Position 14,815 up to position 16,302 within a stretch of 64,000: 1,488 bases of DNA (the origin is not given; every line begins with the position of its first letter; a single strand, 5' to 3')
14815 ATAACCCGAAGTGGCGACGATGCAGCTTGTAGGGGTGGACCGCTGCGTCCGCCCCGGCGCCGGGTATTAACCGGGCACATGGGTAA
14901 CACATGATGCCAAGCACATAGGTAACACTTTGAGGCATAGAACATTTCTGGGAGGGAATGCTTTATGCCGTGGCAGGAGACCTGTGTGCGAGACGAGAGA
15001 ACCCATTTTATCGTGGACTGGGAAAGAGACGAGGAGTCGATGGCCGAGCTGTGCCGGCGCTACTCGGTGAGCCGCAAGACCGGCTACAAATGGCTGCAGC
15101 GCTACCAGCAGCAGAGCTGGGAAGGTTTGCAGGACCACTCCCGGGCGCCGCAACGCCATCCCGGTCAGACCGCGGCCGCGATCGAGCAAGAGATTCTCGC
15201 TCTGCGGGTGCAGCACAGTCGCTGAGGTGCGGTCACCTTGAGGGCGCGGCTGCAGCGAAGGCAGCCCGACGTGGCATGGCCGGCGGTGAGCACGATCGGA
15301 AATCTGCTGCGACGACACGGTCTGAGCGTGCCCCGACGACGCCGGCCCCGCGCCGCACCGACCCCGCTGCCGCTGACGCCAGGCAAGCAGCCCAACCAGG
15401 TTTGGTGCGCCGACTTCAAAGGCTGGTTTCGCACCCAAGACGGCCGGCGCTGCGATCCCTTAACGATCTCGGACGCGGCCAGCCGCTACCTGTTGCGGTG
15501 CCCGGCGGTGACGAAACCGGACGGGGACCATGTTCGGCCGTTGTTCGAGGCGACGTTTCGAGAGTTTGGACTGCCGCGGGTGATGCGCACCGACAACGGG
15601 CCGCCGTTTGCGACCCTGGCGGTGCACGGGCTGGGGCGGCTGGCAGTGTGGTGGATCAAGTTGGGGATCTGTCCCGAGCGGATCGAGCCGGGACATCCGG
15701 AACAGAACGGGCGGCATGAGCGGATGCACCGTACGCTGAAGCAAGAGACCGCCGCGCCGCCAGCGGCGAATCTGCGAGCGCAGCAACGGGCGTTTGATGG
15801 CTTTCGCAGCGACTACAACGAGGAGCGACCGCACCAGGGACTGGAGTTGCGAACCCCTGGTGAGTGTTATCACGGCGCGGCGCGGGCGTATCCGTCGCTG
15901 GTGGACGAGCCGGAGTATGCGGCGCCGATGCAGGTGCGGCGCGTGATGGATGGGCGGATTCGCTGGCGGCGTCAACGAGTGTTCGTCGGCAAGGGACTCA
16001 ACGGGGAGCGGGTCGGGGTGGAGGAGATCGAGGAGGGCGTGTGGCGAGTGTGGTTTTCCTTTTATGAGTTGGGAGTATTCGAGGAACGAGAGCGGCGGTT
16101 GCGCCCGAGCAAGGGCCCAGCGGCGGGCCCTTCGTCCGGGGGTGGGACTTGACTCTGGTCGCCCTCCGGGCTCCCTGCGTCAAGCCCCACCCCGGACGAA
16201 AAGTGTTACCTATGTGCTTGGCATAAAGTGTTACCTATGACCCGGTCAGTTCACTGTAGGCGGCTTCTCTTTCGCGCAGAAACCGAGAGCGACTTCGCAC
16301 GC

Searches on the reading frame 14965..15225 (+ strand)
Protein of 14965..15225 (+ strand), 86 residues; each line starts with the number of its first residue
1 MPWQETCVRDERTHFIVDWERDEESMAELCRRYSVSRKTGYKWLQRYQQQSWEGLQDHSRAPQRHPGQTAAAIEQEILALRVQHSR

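Call 81: search_protein_families(library=pfam, proteins=[window:14965-15225:+], max_evalue=0.0001)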
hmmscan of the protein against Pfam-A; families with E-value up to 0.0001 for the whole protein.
window:14965-15225:+ (86 aa): 5 families
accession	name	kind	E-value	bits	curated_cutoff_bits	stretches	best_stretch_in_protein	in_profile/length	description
PF13518.12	HTH_28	-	3.4e-10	40.3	25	1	16-62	6-51/52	Helix-turn-helix domain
PF13551.12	HTH_29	-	3.5e-08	33.9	28.1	1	23-74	11-63/64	Winged helix-turn helix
PF13565.12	HTH_32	-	4.4e-08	34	33.7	1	39-85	1-45/73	Homeodomain-like domain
PF13011.12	LZ_Tnp_IS481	-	2.3e-07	31.5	22.2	1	26-71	28-73/85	leucine-zipper of insertion element IS481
PF13384.12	HTH_23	-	1.8e-06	28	24.6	1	10-51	5-45/50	Homeodomain-like domain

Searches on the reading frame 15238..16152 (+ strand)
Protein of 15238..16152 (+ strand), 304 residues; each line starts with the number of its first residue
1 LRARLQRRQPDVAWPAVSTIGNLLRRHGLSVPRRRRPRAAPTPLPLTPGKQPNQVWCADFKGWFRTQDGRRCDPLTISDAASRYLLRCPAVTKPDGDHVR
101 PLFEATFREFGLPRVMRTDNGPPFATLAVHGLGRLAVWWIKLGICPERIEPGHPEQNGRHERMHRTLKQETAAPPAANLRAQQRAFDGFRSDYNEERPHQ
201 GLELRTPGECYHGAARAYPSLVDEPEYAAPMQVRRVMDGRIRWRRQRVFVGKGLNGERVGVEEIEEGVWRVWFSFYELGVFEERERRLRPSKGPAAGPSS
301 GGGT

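Call 59: search_protein_families(library=pfam, proteins=[window:15238-16152:+], max_evalue=0.001)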
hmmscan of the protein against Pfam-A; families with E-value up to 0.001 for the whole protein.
window:15238-16152:+ (304 aa): 2 families
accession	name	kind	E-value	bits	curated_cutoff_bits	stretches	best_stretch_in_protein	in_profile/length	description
PF13683.12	rve_3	-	2.5e-17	62.8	26.5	1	143-207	2-67/67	Integrase core domain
PF00665.32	rve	-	7.9e-12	45.8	32.6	1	50-154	2-102/102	Integrase core domain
